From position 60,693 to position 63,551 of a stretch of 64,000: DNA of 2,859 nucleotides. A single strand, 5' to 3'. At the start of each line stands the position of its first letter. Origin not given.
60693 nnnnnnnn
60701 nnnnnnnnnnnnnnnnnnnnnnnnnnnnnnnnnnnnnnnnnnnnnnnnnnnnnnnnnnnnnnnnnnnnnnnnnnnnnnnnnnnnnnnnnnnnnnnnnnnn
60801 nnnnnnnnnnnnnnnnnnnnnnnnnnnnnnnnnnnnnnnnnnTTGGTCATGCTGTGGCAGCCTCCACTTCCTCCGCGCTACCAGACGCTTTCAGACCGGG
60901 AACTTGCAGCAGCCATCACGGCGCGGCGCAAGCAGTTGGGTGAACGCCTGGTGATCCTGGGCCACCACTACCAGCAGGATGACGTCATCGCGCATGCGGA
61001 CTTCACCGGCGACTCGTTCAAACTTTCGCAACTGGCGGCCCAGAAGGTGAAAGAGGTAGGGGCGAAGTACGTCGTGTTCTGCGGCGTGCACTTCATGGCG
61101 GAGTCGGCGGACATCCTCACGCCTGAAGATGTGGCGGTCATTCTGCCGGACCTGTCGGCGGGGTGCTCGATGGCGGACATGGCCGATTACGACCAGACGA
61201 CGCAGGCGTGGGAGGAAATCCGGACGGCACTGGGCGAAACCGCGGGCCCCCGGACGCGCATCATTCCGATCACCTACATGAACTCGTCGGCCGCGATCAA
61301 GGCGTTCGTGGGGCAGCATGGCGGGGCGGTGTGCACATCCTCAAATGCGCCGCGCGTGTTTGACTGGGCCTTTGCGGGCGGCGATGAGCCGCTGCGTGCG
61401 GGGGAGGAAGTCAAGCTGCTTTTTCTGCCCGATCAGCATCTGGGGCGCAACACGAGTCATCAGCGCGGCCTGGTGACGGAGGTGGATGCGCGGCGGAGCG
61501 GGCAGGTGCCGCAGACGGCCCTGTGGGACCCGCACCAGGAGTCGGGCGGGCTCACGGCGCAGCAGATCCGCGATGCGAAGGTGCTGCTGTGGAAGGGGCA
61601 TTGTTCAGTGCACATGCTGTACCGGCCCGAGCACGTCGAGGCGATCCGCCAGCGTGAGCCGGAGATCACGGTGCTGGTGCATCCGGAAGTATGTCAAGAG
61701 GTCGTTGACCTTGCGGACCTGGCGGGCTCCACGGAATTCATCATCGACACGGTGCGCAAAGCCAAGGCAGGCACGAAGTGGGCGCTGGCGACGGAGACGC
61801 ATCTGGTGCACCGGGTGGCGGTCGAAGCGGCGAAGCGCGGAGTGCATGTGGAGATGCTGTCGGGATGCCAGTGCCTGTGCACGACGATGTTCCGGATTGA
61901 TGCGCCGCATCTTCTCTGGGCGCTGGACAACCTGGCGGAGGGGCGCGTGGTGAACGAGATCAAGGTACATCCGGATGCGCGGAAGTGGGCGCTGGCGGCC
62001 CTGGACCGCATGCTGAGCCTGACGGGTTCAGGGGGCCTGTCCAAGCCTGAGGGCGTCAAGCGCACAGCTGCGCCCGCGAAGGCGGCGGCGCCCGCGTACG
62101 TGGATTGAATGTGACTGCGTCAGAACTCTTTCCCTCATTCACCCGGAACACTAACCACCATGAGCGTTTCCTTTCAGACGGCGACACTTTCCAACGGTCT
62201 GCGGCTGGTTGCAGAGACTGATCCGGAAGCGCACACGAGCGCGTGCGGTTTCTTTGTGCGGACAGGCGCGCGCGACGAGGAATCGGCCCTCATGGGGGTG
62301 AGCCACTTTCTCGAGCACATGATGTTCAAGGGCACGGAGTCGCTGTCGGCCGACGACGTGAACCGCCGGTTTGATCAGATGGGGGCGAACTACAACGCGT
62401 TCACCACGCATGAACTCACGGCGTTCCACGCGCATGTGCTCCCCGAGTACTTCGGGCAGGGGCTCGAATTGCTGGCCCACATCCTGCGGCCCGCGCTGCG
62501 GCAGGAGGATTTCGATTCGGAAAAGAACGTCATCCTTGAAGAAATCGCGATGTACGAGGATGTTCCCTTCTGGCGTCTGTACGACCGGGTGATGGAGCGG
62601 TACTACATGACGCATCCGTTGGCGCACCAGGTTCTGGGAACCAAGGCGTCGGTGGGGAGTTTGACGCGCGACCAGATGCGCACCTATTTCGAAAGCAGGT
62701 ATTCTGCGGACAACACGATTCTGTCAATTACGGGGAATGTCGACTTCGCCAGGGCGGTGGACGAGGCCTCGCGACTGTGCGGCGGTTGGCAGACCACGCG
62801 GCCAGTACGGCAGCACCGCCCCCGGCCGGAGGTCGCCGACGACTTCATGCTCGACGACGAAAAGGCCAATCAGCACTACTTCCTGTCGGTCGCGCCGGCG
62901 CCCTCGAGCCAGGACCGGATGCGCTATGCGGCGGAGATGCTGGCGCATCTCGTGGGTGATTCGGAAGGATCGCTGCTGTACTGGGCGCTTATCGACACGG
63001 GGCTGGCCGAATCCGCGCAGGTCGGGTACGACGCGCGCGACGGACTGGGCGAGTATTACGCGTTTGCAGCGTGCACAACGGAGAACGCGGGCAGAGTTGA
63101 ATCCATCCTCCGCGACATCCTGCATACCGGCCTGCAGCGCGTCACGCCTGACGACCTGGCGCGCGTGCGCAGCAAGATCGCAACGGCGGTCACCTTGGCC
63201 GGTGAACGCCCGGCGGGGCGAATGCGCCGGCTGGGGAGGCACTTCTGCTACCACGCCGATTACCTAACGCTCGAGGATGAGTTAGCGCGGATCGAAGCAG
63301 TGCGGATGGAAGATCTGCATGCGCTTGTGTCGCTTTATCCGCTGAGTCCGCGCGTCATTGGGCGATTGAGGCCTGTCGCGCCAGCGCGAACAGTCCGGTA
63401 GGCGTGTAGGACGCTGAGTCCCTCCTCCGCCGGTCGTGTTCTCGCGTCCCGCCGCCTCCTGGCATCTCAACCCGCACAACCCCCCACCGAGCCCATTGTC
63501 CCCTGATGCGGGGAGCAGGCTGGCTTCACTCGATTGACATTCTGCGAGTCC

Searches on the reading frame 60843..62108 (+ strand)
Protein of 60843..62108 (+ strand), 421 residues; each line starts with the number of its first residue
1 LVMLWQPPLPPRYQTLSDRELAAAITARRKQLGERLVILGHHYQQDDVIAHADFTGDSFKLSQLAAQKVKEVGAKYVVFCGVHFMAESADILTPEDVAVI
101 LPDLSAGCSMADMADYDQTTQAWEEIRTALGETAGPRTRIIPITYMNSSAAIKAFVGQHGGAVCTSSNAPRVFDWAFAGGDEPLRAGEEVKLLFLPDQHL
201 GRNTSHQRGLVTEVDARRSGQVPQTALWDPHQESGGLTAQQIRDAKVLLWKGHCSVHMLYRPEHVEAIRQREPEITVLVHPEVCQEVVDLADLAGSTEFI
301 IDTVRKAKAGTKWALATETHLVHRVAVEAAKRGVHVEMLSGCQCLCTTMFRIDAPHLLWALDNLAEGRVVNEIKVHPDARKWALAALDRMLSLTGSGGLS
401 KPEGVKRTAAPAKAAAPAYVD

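Call 49: search_protein_families(library=pfam, proteins=[window:60843-62108:+], max_evalue=0.00001)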
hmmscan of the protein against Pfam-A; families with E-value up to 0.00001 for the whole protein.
window:60843-62108:+ (421 aa): 1 family
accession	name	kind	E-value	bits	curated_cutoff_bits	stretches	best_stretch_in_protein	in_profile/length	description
PF02445.21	NadA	-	9.5e-86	288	27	1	26-391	4-294/295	Quinolinate synthetase A protein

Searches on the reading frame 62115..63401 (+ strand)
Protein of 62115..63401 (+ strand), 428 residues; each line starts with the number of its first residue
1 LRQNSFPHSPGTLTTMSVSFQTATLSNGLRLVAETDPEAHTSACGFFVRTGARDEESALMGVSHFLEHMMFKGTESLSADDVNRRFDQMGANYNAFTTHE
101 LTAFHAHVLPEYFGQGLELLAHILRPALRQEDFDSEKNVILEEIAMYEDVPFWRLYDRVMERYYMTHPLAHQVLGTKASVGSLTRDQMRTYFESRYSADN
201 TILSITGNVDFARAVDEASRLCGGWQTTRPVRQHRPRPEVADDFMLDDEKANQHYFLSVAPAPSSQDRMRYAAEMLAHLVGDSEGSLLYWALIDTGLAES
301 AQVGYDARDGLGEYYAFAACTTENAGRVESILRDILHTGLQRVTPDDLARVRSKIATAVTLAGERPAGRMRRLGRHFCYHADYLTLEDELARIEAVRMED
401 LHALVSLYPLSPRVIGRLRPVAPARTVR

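Call 49: search_protein_families(library=pfam, proteins=[window:62115-63401:+], max_evalue=0.00001)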
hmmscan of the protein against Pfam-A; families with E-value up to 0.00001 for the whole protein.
window:62115-63401:+ (428 aa): 2 families
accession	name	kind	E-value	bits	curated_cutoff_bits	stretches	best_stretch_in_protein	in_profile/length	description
PF00675.25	Peptidase_M16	-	6.6e-32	110.9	22.3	1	31-176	2-148/149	Insulinase (Peptidase family M16)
PF05193.26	Peptidase_M16_C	-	5.7e-20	72.4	23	1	182-353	1-179/181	Peptidase M16 inactive domain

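Call 52: find_encoding_contigs(protein=window:62160-63401:+, flank=10000, max_places=6)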
Protein window:62160-63401:+ (413 aa): 2 contigs read that carry it; 2 places shown.
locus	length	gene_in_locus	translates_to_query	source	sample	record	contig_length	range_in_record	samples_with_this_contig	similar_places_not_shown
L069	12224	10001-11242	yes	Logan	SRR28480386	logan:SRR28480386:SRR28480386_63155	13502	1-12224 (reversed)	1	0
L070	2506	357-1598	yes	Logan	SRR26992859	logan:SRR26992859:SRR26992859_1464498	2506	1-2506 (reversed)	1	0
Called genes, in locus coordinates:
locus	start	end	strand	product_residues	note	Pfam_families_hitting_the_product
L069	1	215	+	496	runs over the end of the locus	?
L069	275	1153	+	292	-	PF01061:ABC2_membrane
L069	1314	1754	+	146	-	-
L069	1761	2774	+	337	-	PF13489:Methyltransf_23, PF13847:Methyltransf_31, PF08241:Methyltransf_11, PF08242:Methyltransf_12, PF13649:Methyltransf_25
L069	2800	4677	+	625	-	PF13522:GATase_6, PF13537:GATase_7, PF00733:Asn_synthase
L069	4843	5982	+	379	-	PF22842:Pel9A-like_beta_helix (weak)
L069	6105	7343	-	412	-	-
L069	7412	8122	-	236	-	-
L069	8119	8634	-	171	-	-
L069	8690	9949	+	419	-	PF02445:NadA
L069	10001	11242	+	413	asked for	PF00675:Peptidase_M16, PF05193:Peptidase_M16_C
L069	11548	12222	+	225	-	?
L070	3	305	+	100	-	?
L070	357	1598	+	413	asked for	PF00675:Peptidase_M16, PF05193:Peptidase_M16_C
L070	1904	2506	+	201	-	?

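Call 57: search_protein_families(library=pfam, proteins=[L069:11548-12222:+, L070:1904-2506:+], max_evalue=0.01)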
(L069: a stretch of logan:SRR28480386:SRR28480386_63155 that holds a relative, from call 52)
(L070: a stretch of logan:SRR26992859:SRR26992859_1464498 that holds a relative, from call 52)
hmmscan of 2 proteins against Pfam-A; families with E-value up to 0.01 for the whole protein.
L069:11548-12222:+ (225 aa): 1 family
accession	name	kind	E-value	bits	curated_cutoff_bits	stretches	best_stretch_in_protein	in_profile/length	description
PF12729.13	4HB_MCP_1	-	2.1e-09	37.6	27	1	1-175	2-179/181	Four helix bundle sensory module for signal transduction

L070:1904-2506:+ (201 aa): 1 family
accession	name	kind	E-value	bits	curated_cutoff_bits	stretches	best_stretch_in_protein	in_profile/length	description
PF12729.13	4HB_MCP_1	-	1.5e-09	38.1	27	1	1-175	2-179/181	Four helix bundle sensory module for signal transduction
